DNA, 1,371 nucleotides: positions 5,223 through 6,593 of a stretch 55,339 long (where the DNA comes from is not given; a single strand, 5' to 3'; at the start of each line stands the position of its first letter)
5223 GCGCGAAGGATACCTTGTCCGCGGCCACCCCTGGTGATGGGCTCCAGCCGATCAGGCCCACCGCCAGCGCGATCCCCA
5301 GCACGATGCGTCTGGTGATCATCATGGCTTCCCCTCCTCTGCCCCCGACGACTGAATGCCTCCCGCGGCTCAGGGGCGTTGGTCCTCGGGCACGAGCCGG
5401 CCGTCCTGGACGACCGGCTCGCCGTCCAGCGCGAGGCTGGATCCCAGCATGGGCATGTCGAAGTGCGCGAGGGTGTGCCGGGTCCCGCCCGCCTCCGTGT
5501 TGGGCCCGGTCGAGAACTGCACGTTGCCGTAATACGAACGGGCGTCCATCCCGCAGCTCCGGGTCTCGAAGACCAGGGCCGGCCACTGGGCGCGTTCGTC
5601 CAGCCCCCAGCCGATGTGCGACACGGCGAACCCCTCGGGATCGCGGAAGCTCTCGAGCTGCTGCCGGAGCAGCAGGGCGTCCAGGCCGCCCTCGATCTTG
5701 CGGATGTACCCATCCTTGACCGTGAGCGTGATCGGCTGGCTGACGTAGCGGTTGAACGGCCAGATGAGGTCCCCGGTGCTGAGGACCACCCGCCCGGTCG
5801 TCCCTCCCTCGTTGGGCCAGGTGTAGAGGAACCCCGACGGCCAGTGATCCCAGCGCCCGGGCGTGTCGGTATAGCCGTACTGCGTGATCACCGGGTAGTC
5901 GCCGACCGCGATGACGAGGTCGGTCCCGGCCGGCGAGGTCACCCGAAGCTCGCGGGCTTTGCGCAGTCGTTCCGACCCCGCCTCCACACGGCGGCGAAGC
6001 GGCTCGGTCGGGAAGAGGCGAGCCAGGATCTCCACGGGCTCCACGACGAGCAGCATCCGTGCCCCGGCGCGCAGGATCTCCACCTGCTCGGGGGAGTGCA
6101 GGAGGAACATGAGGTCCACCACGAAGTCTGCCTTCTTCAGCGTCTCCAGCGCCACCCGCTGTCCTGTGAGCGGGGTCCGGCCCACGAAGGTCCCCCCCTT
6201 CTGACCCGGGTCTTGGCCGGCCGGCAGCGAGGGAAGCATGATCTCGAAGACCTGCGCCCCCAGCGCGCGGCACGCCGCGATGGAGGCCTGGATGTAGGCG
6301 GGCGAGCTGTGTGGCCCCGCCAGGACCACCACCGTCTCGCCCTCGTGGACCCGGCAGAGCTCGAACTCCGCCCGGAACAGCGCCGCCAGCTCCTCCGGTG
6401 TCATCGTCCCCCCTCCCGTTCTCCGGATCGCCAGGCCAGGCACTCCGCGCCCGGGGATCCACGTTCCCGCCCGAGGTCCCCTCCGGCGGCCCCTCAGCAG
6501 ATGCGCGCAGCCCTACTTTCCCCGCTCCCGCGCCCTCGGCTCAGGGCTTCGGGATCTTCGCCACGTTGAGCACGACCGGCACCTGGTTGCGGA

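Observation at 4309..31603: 27-kb single-strand catabolic supercluster for an N-heteroaromatic substrate, lacking the canonical lower pathway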

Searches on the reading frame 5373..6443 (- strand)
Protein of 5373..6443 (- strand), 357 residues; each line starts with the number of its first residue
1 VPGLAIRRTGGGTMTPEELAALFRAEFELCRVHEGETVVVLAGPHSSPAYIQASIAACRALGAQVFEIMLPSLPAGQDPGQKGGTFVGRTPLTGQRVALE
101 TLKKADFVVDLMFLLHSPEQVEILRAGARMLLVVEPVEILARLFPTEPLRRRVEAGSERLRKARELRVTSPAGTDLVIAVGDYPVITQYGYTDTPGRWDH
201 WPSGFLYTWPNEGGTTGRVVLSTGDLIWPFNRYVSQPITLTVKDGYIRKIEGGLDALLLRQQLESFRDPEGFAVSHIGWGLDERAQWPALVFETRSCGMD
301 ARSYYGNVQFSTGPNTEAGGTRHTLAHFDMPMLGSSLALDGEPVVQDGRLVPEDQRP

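Call 6: search_protein_families(library=pfam, proteins=[window:5373-6443:-], max_evalue=0.01)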
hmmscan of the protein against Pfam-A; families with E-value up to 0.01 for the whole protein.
window:5373-6443:- (357 aa): 0 families

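Call 10: search_protein_families(library=ncbifam, proteins=[window:5373-6443:-], max_evalue=0.001)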
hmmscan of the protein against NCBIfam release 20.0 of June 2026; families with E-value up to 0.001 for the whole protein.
window:5373-6443:- (357 aa): 0 families

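Call 12: search_solved_structures(query=window:5373-6443:-, max_evalue=10, show_alignments=2)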
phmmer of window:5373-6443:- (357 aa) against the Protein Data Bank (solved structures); distinct sequences matched with E-value up to 10: 16.
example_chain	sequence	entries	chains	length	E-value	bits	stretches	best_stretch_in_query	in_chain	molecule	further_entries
7cn3_A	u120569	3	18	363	4.6e-100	338.3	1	18-356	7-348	2,5-dihydroxypyridine 5,6-dioxygenase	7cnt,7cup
3sj9_A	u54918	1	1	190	0.81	11.7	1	176-227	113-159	3C protease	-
9fs7_A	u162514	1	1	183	1.1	11.4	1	176-227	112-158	Genome polyprotein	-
3sj8_A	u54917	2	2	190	1.1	11.3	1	176-227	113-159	3C protease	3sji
5wq2_A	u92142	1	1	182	1.2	11.2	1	176-227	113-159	3C protein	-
5gsw_A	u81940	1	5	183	1.2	11.2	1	176-227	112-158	3C protein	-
3sjk_A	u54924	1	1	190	1.2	11.2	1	176-227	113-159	3C protease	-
3qzr_A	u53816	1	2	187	1.2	11.2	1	176-227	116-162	3C protein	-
3qzq_A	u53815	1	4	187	1.2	11.2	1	176-227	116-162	3C protein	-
9vkk_A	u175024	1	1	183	1.4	11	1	176-227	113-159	Protease 3C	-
3osy_A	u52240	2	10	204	1.4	10.9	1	176-227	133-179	3C protease | 3C protein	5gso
5dp5_A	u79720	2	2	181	1.5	10.9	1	176-227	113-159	3C proteinase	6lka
8cny_A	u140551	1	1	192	1.6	10.8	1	176-227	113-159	Protease 3C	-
3sjo_A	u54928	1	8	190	1.6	10.7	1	176-227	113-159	3C protease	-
9w3b_A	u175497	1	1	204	1.6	10.7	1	176-227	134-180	Protease 3C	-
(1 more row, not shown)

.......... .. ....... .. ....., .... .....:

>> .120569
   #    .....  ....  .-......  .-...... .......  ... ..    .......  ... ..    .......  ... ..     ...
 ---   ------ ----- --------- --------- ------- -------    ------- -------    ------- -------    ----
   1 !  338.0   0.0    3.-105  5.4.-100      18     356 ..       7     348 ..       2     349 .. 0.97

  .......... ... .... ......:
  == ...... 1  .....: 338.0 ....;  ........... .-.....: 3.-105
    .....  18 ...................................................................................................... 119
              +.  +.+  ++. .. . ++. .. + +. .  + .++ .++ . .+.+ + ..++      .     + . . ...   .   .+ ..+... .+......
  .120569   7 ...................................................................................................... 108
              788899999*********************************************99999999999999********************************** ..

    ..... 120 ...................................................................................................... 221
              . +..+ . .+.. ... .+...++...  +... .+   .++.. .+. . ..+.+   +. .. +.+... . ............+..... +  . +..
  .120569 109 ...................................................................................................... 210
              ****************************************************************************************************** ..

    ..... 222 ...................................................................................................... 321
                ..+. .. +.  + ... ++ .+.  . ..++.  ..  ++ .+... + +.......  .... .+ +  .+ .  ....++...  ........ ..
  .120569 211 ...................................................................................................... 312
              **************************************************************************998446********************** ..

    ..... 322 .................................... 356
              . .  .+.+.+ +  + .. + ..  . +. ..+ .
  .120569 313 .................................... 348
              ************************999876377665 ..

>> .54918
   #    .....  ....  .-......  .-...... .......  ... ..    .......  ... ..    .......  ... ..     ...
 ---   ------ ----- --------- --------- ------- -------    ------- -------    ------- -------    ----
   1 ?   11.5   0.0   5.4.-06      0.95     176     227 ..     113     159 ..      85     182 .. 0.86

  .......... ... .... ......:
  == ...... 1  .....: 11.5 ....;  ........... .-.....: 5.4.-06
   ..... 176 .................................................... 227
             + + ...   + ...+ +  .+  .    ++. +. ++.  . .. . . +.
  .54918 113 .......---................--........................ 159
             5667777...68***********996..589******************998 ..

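Call 15: find_homologous_proteins(query=window:5373-6443:-, max_evalue=1e-20)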
Query window:5373-6443:- (357 aa): 3337 proteins with E <= 1e-20 among 8000 candidates; the best 120 are listed.
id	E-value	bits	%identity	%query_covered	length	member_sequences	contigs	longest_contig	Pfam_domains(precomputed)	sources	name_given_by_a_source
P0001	1.0e-227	773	98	96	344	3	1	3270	PF26233.1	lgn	-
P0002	2.0e-160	552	70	95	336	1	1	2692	PF26233.1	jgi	jgi:2,5-dihydroxypyridine 5,6-dioxygenase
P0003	1.3e-150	519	66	95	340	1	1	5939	PF26233.1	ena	-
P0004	2.5e-150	519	67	95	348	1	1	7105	PF26233.1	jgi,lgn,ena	-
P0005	1.0e-148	513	66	95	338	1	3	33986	PF26233.1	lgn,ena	-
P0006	4.7e-148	511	64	95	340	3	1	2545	PF26233.1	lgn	-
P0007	6.0e-148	511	66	94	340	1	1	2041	PF26233.1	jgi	jgi:2,5-dihydroxypyridine 5,6-dioxygenase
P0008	8.6e-147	507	66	95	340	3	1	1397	PF26233.1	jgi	jgi:2,5-dihydroxypyridine 5,6-dioxygenase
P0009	4.6e-145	501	65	95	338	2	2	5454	PF26233.1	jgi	-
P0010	5.2e-145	501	66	95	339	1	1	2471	PF26233.1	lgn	-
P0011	4.5e-144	498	63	96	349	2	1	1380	PF26233.1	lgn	-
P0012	8.6e-144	497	62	95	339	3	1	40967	PF26233.1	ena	-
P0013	4.6e-143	495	65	95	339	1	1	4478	PF26233.1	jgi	jgi:2,5-dihydroxypyridine 5,6-dioxygenase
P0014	1.1e-142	493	62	95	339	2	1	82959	PF26233.1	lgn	-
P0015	1.4e-142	493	63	95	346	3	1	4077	PF26233.1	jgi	-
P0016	3.1e-142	492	62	95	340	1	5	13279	PF26233.1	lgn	-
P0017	1.7e-141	489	64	95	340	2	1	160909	PF26233.1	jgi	-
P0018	2.0e-141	489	64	95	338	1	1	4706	PF26233.1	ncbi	-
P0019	1.1e-140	487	64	95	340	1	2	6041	PF26233.1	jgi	jgi:2,5-dihydroxypyridine 5,6-dioxygenase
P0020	1.3e-139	483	64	95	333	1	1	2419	PF26233.1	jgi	jgi:2,5-dihydroxypyridine 5,6-dioxygenase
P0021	5.6e-139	481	64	95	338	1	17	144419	PF26233.1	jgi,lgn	-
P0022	1.5e-138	480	61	95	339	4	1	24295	PF26233.1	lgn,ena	-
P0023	3.8e-138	478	62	95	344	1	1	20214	PF26233.1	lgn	-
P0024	1.2e-137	477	62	95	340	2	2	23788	PF26233.1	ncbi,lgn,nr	ncbi:MAG: hypothetical protein E5W25_02485 [Mesorhizobium sp.]|nr:MAG: hypothetical protein E5W25_02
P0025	2.7e-137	476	62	95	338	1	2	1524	PF26233.1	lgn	-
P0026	4.1e-137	475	63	94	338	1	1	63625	PF26233.1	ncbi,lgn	-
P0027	1.1e-136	474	64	95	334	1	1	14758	PF26233.1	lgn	-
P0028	1.4e-136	473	63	95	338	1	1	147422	PF26233.1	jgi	jgi:2,5-dihydroxypyridine 5,6-dioxygenase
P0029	4.7e-136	472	62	95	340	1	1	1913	PF26233.1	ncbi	-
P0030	5.3e-135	468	62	95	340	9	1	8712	PF26233.1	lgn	-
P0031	1.4e-133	463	63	95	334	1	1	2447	PF26233.1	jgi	jgi:2,5-dihydroxypyridine 5,6-dioxygenase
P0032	1.5e-133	463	61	95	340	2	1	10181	PF26233.1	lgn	-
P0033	1.5e-133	463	62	95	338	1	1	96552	PF26233.1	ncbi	-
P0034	2.8e-133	462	62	95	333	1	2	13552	PF26233.1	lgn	-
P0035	1.0e-132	461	62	95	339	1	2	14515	PF26233.1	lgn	-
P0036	1.5e-132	460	60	95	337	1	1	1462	PF26233.1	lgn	-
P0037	5.5e-131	455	58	96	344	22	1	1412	PF26233.1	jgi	jgi:2,5-dihydroxypyridine 5,6-dioxygenase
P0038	6.2e-131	455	76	71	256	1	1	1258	PF26233.1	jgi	jgi:2,5-dihydroxypyridine 5,6-dioxygenase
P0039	2.1e-130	453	58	95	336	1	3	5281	PF26233.1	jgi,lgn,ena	-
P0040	2.0e-129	450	68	80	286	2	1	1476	PF26233.1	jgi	jgi:2,5-dihydroxypyridine 5,6-dioxygenase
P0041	3.3e-129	449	60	96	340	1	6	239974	PF26233.1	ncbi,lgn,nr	ncbi:MAG: 2,5-dihydroxypyridine 5,6-dioxygenase [Candidatus Tectomicrobia bacterium]|nr:2,5-dihydrox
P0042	8.7e-129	448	60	96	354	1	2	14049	PF26233.1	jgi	jgi:2,5-dihydroxypyridine 5,6-dioxygenase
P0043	1.0e-127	444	59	95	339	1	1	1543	PF26233.1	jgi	jgi:2,5-dihydroxypyridine 5,6-dioxygenase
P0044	3.5e-126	439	59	95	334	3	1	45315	PF26233.1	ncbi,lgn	-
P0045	4.6e-125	435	71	75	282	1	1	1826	PF26233.1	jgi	jgi:2,5-dihydroxypyridine 5,6-dioxygenase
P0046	1.3e-124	434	58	95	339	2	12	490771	PF26233.1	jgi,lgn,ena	-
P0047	7.9e-124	431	55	95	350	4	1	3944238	PF26233.1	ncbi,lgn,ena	-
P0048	3.5e-123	429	58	95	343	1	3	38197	PF26233.1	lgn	-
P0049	9.3e-123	428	57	95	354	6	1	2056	PF26233.1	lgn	-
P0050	1.8e-122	427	55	95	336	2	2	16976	PF26233.1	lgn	-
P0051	2.2e-122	427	55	96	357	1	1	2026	PF26233.1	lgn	-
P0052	3.7e-122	426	55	96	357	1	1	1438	PF26233.1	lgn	-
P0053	6.0e-122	425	56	95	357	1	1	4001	PF26233.1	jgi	jgi:2,5-dihydroxypyridine 5,6-dioxygenase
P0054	6.8e-122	425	56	94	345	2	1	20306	PF26233.1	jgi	jgi:2,5-dihydroxypyridine 5,6-dioxygenase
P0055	4.1e-121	422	70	73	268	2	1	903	PF26233.1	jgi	jgi:2,5-dihydroxypyridine 5,6-dioxygenase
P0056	6.1e-121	422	54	95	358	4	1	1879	PF26233.1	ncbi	-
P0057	2.0e-120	420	70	73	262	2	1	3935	PF26233.1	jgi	-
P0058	3.5e-120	419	56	95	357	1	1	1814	PF26233.1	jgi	jgi:2,5-dihydroxypyridine 5,6-dioxygenase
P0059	1.0e-119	418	55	97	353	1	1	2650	PF26233.1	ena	-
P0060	1.4e-119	417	54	96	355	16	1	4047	PF26233.1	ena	-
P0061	1.6e-119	417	54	95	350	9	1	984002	PF26233.1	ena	-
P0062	3.0e-119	416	56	95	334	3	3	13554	PF26233.1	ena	-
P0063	3.3e-119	416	55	95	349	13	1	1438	PF26233.1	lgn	-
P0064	8.3e-119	415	56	96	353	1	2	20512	PF26233.1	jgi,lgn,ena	-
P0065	1.5e-118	414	53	95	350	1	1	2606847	PF26233.1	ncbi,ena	-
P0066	2.6e-118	413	53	95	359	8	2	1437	PF26233.1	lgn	-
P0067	2.9e-118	413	57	95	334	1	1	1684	PF26233.1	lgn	-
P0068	2.5e-117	410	68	71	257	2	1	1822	PF26233.1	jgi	jgi:2,5-dihydroxypyridine 5,6-dioxygenase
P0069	3.1e-117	410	54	97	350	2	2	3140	PF26233.1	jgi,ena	-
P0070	3.7e-117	409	55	94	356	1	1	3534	PF26233.1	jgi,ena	-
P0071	5.7e-117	409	52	97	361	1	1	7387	PF26233.1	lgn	-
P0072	7.1e-116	405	57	89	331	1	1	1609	PF26233.1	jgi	jgi:2,5-dihydroxypyridine 5,6-dioxygenase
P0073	7.8e-116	405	54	96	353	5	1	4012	PF26233.1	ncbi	-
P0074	1.6e-115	404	52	95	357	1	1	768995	PF26233.1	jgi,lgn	jgi:2,5-dihydroxypyridine 5,6-dioxygenase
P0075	2.2e-115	404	52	95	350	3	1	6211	PF26233.1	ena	-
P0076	2.4e-115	403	52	95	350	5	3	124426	PF26233.1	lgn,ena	-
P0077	6.8e-115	402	52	95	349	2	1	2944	PF26233.1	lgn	-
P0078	8.5e-115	402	53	94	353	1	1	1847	PF26233.1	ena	-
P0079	1.1e-114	401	54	96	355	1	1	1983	PF26233.1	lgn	-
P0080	1.2e-114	401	52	95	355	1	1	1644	PF26233.1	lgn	-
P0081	2.0e-114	400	54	92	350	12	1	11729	PF26233.1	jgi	-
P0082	2.1e-114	400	55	95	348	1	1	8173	PF26233.1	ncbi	-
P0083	4.0e-114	399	53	95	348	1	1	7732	PF26233.1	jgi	jgi:2,5-dihydroxypyridine 5,6-dioxygenase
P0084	4.5e-114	399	51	96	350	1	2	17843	PF26233.1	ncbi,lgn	ncbi:MAG: 2,5-dihydroxypyridine 5,6-dioxygenase [Alphaproteobacteria bacterium]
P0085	4.6e-114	399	52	95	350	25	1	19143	PF26233.1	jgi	jgi:2,5-dihydroxypyridine 5,6-dioxygenase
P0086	4.7e-114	399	54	95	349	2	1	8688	PF26233.1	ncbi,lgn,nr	ncbi:MAG TPA: leucyl aminopeptidase [Candidatus Binatia bacterium]|nr:leucyl aminopeptidase [Candida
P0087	5.6e-114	399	53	94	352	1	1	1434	PF26233.1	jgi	jgi:2,5-dihydroxypyridine 5,6-dioxygenase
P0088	7.5e-114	399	54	96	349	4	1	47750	PF26233.1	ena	-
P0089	1.1e-113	398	53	96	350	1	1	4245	PF26233.1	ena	-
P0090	1.2e-113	398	53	96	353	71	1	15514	PF26233.1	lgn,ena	-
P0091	1.3e-113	398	53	96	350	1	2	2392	PF26233.1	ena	-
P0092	1.4e-113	398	52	94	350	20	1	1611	PF26233.1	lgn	-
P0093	2.2e-113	397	52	96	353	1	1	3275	PF26233.1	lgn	-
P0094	2.4e-113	397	54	94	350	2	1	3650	PF26233.1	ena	-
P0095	2.4e-113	397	53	96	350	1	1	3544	PF26233.1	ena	-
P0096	3.3e-113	396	51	97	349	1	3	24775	PF26233.1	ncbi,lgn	ncbi:MAG: leucyl aminopeptidase [Candidatus Binatia bacterium]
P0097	4.0e-113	396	55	95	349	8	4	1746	PF26233.1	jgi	jgi:2,5-dihydroxypyridine 5,6-dioxygenase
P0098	4.3e-113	396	53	96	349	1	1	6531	PF26233.1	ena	-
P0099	5.0e-113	396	53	96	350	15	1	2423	PF26233.1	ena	-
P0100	5.3e-113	396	54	95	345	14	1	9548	PF26233.1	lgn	-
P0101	5.6e-113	396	53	95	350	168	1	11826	PF26233.1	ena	-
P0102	6.4e-113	395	54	95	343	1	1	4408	PF26233.1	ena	-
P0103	7.5e-113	395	53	96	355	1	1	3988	PF26233.1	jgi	jgi:2,5-dihydroxypyridine 5,6-dioxygenase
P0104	8.2e-113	395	52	96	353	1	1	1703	PF26233.1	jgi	jgi:2,5-dihydroxypyridine 5,6-dioxygenase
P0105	8.8e-113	395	53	95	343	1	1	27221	PF26233.1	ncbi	-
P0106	8.9e-113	395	53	95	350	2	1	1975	PF26233.1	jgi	jgi:2,5-dihydroxypyridine 5,6-dioxygenase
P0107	1.1e-112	395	53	96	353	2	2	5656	PF26233.1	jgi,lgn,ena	-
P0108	1.1e-112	395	53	96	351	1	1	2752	PF26233.1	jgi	jgi:2,5-dihydroxypyridine 5,6-dioxygenase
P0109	1.2e-112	395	61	80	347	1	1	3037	PF07171.18,PF26233.1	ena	-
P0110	1.3e-112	394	51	97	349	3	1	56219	PF26233.1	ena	-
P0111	1.3e-112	394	53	96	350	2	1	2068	PF26233.1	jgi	jgi:2,5-dihydroxypyridine 5,6-dioxygenase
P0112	1.4e-112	394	53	95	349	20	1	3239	PF26233.1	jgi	-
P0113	1.4e-112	394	52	98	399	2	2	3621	PF26233.1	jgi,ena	-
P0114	1.4e-112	394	54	92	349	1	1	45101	PF26233.1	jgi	jgi:2,5-dihydroxypyridine 5,6-dioxygenase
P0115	1.5e-112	394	52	97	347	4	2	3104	PF26233.1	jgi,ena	jgi:2,5-dihydroxypyridine 5,6-dioxygenase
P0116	2.0e-112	394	52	95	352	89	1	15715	PF26233.1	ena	-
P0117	2.1e-112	394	52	95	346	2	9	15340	PF26233.1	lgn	-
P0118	2.4e-112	394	52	92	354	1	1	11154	PF26233.1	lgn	-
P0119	2.4e-112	394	53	96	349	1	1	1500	PF26233.1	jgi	-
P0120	2.5e-112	394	53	95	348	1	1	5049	PF26233.1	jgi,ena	-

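Call 16: find_related_loci(query=window:5373-6404:-, collection=genome_contigs, flank=10000)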
Query window:5373-6404:- (344 aa) in genome_contigs; peptide patterns used: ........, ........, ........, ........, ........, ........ (x = any residue, [..] = any of these).
599 stretches matched a pattern (row limit reached: there are more); 577 encode a relative of the query (tblastn E <= 1e-3); the best 80 are kept; 80 distinct loci.
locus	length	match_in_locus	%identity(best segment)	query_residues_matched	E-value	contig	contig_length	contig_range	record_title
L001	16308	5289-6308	52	5-342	9e-116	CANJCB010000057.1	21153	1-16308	MAG: Rhodospirillales bacterium isolate RH-23may17-127 genome assembly, contig: RH-23may17-C18265, whole genome shotgun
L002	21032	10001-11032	50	1-344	2e-115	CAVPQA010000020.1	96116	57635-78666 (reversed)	MAG: uncultured Alphaproteobacteria bacterium isolate MFD00008.bin.2.118 genome assembly, contig: contig_32284, whole ge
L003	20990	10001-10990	53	16-343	1e-114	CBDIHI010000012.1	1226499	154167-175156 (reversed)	MAG: Burkholderiales bacterium isolate 01205051-3130-4657-b8c8-f148f57bebd5 genome assembly, contig: contig_12, whole ge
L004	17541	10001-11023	52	4-342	6e-114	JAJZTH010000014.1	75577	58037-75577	MAG: Proteobacteria bacterium isolate SKS3.bin69 NODE_470_length_75577_cov_2.769649, whole genome shotgun sequence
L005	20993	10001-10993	52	14-342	1e-113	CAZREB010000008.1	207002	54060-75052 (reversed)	MAG TPA_asm: uncultured Bordetella sp. isolate binchicken_co199_16 genome assembly, contig: NODE_65_length_207002_cov_12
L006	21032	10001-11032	50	1-344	1e-113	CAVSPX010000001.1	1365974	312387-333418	MAG: uncultured Alphaproteobacteria bacterium isolate MFD03044.bin.1.7 genome assembly, contig: contig_10939, whole geno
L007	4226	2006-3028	50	4-342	4e-114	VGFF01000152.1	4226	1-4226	MAG: Armatimonadetes bacterium isolate K_Offshore_80m_m1_225 K_Offshore_80m_m1_225_Ga0194132_10035619, whole genome shot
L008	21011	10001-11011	52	9-343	7e-113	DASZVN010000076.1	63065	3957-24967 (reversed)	MAG TPA_asm: Hyphomicrobiales bacterium isolate SMAG_U6132 k141_98003, whole genome shotgun sequence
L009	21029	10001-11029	50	1-343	2e-112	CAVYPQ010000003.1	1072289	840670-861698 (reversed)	MAG: uncultured Alphaproteobacteria bacterium isolate MFD05512.bin.2.185 genome assembly, contig: contig_1147, whole gen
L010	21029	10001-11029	53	1-343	2e-112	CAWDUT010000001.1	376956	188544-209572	MAG: uncultured Solirubrobacteraceae bacterium isolate MFD05442.bin.1.311 genome assembly, contig: contig_17923, whole g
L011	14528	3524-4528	51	8-343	3e-111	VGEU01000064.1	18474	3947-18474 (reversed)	MAG: Alphaproteobacteria bacterium isolate K_Offshore_80m_m2_191 K_Offshore_80m_m2_191_Ga0194132_10006312, whole genome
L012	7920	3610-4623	51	1-343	6e-111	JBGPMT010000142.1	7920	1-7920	MAG: Candidatus Binataceae bacterium isolate OBJ_0618_7090110_231 k141_8218292_length_7920_cov_14.0252, whole genome sho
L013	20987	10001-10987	53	14-340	5e-111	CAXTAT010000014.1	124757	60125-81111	MAG TPA_asm: uncultured Acetobacteraceae bacterium isolate private_X15_metawrap_bin.2 genome assembly, contig: private_X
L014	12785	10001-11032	50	1-344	2e-110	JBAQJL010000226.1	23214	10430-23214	MAG: Xanthobacteraceae bacterium isolate MFD06121_ilm_asm_bin27 k127_83381, whole genome shotgun sequence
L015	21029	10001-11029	51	1-343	7e-110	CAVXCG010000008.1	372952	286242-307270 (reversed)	MAG: uncultured Alphaproteobacteria bacterium isolate MFD03399.bin.1.31 genome assembly, contig: contig_39717, whole gen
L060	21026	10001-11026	49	1-340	6e-104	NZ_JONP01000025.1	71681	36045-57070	Roseomonas aerilata DSM 19363 BO39DRAFT_scaffold00025.25_C, whole genome shotgun sequence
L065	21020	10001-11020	45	1-338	1e-103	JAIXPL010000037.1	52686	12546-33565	MAG: Comamonadaceae bacterium isolate C1_MAG_00064 C1_MAG_00064_000000000071, whole genome shotgun sequence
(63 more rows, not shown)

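Call 17: find_encoding_contigs(protein=P0005, flank=10000, max_places=2)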
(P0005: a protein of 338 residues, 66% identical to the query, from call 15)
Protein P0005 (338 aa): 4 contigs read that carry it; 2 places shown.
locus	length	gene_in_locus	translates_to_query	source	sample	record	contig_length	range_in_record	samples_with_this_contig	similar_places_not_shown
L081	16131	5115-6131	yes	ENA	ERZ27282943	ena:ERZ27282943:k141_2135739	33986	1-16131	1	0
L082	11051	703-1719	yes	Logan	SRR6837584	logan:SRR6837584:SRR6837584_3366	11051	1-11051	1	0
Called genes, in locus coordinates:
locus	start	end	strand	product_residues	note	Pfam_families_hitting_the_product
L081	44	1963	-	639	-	PF02653:BPD_transp_2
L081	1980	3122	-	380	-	PF13433:Peripla_BP_5, PF13458:Peripla_BP_6, PF01094:ANF_receptor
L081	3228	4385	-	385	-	PF01266:DAO (faint), PF01494:FAD_binding_3, PF07992:Pyr_redox_2 (faint)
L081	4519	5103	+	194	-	PF01047:MarR (weak)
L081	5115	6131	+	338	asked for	PF26233:NicX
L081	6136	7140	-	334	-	PF00561:Abhydrolase_1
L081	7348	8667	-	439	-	-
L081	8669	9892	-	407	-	PF10129:OpgC_C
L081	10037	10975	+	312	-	PF00756:Esterase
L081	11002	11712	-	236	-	-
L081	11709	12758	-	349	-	PF01794:Ferric_reduct, PF00355:Rieske, PF13806:Rieske_2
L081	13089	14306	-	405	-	PF01734:Patatin, PF12536:DUF3734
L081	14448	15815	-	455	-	PF00296:Bac_luciferase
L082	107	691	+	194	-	PF01047:MarR (weak)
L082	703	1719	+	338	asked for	PF26233:NicX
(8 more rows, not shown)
